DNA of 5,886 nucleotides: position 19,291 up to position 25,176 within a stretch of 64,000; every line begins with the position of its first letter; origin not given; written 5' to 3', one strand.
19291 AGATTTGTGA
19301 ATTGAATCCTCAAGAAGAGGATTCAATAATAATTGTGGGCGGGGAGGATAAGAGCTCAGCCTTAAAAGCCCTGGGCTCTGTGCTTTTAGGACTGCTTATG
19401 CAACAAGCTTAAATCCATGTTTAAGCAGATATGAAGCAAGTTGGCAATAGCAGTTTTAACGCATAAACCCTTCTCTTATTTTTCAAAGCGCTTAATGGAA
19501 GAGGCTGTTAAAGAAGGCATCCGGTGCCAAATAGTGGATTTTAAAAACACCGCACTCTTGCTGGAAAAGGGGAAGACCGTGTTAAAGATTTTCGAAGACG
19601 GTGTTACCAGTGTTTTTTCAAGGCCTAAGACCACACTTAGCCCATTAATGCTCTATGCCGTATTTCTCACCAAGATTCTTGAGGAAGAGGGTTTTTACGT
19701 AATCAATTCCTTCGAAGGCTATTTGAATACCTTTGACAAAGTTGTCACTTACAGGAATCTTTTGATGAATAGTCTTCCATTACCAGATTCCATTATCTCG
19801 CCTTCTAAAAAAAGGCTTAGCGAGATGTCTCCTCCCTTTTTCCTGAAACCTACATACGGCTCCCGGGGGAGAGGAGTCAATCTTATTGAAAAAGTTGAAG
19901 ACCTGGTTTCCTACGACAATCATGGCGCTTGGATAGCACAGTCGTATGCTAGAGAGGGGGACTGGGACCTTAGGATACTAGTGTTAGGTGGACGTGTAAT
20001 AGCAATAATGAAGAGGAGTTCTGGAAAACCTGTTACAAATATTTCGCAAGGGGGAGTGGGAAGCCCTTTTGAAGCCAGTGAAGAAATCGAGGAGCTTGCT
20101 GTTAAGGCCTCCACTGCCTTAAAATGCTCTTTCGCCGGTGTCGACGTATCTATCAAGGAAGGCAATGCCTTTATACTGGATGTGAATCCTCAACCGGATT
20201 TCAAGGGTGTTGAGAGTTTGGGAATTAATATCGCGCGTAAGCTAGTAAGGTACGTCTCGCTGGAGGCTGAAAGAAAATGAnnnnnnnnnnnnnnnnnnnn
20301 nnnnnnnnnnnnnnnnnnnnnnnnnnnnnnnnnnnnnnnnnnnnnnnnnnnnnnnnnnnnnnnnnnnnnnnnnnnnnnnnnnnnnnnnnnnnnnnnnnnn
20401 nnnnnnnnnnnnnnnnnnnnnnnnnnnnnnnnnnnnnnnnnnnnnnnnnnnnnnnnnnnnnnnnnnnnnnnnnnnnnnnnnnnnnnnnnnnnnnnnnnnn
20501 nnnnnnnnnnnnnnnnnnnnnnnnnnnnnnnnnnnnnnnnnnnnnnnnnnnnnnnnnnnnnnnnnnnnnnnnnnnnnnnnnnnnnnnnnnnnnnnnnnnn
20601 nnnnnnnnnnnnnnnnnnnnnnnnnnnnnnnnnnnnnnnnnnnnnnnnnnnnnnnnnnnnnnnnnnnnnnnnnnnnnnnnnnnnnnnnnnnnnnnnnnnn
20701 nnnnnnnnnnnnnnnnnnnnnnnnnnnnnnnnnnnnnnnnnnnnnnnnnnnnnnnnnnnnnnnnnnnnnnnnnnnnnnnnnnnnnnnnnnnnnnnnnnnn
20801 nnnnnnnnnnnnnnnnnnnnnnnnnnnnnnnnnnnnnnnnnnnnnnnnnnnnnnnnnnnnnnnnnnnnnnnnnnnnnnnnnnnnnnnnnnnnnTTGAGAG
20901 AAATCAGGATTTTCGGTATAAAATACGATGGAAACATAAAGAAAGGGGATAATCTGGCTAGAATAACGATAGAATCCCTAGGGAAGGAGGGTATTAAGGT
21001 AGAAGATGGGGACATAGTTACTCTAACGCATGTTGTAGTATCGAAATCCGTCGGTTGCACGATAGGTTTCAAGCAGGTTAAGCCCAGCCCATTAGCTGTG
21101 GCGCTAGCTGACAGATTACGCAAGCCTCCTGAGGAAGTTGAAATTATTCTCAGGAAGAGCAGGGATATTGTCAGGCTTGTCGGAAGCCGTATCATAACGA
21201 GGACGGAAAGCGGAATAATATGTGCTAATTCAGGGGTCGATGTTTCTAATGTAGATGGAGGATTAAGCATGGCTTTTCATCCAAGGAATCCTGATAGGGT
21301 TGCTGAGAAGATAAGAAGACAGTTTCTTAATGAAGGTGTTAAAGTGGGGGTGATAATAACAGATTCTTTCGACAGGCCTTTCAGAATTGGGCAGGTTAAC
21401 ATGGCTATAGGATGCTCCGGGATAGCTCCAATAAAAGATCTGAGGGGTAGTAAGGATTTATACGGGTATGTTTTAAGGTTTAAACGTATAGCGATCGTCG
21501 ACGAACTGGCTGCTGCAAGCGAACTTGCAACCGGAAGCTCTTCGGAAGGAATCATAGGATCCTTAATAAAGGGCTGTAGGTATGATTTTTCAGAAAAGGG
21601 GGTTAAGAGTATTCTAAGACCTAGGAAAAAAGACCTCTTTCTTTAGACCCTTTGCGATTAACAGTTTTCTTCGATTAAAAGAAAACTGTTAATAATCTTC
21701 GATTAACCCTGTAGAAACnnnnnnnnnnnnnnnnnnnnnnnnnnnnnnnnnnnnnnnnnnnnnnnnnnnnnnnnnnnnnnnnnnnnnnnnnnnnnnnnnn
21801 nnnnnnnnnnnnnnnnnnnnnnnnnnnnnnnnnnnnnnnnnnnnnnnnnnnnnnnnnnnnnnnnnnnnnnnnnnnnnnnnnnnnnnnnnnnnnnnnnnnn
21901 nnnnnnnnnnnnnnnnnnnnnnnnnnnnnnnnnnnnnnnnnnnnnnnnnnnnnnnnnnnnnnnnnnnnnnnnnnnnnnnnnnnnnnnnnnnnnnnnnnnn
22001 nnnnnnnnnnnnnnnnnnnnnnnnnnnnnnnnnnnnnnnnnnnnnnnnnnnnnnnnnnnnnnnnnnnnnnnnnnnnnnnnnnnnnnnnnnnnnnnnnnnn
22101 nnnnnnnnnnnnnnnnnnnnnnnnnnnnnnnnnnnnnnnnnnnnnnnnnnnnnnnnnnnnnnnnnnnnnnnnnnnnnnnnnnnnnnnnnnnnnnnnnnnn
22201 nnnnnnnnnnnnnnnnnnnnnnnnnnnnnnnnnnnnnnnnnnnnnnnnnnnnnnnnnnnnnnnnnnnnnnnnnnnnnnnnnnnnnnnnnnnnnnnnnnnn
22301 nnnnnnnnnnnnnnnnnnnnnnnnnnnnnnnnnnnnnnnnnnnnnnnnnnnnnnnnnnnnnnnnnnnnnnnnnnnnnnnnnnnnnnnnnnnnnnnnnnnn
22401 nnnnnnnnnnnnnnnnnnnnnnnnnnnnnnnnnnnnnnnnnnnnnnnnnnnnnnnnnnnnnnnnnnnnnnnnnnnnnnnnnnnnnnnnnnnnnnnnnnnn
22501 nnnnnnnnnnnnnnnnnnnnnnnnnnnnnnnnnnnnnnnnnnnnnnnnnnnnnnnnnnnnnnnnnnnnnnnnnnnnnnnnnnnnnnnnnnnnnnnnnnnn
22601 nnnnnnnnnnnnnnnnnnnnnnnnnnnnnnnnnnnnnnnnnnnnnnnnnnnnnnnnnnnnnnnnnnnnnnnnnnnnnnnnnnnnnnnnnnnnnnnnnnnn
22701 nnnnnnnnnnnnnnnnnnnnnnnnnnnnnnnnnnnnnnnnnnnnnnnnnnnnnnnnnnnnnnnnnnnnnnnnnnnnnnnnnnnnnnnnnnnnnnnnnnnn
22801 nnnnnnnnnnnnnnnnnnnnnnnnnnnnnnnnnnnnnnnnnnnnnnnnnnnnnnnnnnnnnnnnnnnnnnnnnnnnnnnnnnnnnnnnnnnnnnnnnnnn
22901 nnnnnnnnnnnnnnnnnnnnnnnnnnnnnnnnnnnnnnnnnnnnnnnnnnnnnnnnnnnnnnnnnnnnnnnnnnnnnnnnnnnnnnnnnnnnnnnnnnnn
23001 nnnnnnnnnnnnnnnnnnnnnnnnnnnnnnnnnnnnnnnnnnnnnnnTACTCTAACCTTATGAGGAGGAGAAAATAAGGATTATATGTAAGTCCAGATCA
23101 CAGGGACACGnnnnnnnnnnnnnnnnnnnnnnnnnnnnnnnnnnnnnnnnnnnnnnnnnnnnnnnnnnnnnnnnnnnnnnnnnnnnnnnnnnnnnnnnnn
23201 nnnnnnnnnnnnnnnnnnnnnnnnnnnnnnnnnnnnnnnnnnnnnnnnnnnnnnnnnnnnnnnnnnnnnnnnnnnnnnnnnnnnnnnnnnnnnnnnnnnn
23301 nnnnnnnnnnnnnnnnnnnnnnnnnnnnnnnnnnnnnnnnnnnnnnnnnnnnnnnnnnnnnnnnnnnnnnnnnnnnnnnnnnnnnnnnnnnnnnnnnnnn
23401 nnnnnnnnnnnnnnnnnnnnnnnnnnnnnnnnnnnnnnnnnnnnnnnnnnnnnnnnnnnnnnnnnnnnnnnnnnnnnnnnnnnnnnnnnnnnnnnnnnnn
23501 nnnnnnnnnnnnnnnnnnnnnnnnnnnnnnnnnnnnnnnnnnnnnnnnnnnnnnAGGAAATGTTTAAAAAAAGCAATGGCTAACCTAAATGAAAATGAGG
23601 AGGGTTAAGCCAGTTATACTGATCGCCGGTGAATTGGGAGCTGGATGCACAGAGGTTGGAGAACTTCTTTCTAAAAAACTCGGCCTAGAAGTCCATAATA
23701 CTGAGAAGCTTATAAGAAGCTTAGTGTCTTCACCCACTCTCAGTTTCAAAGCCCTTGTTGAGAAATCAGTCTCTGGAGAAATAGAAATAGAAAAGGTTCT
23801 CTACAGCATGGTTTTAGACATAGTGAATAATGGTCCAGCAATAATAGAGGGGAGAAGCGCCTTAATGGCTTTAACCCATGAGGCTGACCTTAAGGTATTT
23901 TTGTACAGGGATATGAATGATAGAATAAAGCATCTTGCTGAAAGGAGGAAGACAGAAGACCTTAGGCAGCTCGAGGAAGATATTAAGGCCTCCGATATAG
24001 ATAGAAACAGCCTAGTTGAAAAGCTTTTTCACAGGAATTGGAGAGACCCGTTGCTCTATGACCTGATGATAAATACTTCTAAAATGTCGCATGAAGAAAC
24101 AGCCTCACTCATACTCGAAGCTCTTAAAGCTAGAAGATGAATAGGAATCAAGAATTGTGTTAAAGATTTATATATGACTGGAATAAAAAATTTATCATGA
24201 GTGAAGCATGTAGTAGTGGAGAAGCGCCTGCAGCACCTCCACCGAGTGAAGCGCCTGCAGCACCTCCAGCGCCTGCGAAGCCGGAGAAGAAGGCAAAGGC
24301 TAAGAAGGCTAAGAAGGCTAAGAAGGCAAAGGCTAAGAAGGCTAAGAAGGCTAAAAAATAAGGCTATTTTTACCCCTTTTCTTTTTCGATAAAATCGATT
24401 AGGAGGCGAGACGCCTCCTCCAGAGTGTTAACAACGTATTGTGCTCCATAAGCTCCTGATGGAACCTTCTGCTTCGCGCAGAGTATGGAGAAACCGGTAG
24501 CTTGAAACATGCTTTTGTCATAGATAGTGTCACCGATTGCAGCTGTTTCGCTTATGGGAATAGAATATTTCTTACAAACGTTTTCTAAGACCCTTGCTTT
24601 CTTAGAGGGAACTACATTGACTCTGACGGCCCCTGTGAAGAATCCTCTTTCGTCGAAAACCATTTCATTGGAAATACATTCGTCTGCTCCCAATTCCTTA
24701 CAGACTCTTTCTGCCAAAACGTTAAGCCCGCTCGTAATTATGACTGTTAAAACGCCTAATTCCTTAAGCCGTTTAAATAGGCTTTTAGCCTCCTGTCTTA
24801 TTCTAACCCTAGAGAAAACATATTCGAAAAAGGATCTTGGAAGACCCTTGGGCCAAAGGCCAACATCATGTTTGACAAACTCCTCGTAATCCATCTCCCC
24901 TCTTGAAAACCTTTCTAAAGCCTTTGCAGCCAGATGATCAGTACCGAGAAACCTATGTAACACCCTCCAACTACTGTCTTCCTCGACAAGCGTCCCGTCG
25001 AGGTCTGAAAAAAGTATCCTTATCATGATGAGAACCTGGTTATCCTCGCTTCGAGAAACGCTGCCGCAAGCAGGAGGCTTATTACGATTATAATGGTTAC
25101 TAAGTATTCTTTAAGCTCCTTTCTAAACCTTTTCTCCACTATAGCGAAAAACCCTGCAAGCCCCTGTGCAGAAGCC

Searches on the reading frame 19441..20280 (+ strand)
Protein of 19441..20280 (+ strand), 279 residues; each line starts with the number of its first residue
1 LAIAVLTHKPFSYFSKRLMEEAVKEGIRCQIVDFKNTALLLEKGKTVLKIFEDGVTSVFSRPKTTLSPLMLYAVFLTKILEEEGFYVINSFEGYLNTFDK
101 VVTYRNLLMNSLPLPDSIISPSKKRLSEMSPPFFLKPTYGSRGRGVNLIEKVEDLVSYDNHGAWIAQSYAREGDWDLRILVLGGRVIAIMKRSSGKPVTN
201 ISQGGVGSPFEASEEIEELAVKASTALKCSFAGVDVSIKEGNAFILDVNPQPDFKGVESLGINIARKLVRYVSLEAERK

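Call 56: search_protein_families(library=pfam, max_evalue=0.00001, proteins=[window:19441-20280:+])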
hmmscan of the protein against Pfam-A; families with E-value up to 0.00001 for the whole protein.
window:19441-20280:+ (279 aa): 4 families
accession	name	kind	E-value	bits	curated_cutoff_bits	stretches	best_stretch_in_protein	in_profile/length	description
PF08443.16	RimK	-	5.4e-23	82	21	1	100-272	4-188/188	RimK-like ATP-grasp domain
PF02655.19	ATP-grasp_3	-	1.7e-09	38.4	23.2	1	99-251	3-156/160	ATP-grasp domain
PF14397.11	ATPgrasp_ST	-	8.9e-08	32.1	31.4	0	89-162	11-92/278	Sugar-transfer associated ATP-grasp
PF14398.11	ATPgrasp_YheCD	-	1.2e-06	28.5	26.8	0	97-159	9-78/255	YheC/D like ATP-grasp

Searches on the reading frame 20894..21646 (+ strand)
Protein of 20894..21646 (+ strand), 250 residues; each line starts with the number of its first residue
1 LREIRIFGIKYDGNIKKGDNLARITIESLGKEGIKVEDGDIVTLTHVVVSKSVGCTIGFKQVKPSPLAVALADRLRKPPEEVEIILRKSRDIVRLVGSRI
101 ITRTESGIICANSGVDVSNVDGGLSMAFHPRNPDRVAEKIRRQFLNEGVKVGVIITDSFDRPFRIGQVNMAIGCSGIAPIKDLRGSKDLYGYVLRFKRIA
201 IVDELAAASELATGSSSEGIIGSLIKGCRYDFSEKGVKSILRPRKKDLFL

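Call 56: search_protein_families(library=pfam, max_evalue=0.00001, proteins=[window:20894-21646:+])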
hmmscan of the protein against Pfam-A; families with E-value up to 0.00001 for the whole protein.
window:20894-21646:+ (250 aa): 1 family
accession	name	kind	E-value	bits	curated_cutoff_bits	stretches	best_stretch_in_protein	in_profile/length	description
PF01996.21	F420_ligase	-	4e-61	206.7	25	1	14-220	6-211/218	F420-0:Gamma-glutamyl ligase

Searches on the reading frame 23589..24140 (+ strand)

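Call 56: search_protein_families(library=pfam, max_evalue=0.00001, proteins=[window:23589-24140:+])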
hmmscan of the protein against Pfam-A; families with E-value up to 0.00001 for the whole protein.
window:23589-24140:+ (183 aa): 3 families
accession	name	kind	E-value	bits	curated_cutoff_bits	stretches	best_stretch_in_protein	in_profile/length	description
PF13189.12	Cytidylate_kin2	-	4.7e-23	82.7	28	1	9-165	1-176/176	Cytidylate kinase-like family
PF02224.24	Cytidylate_kin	-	2e-07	31.4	26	0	63-179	94-209/211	Cytidylate kinase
PF13238.12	AAA_18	-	7.2e-06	26.9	29.4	1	10-131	1-121/128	AAA domain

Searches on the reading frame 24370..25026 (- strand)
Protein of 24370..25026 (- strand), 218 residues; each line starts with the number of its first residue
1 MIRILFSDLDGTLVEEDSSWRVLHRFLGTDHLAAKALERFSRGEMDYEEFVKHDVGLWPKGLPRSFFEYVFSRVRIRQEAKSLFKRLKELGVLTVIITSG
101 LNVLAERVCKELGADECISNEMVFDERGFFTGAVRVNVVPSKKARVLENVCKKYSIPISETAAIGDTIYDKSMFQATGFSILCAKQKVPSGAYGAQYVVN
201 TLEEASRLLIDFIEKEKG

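Call 56: search_protein_families(library=pfam, max_evalue=0.00001, proteins=[window:24370-25026:-])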
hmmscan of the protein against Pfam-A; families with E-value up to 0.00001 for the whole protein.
window:24370-25026:- (218 aa): 4 families
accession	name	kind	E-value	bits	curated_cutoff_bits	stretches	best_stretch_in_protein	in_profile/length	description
PF12710.13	HAD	-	2e-21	77.7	27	1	6-174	2-188/189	haloacid dehalogenase-like hydrolase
PF00702.32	Hydrolase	-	6.7e-14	53.2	26.4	1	2-176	1-189/191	haloacid dehalogenase-like hydrolase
PF08282.18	Hydrolase_3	-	2.2e-11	44.4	20.9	1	141-181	186-226/255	haloacid dehalogenase-like hydrolase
PF13419.12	HAD_2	-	7.9e-06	26.5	23.8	0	8-179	4-173/178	Haloacid dehalogenase-like hydrolase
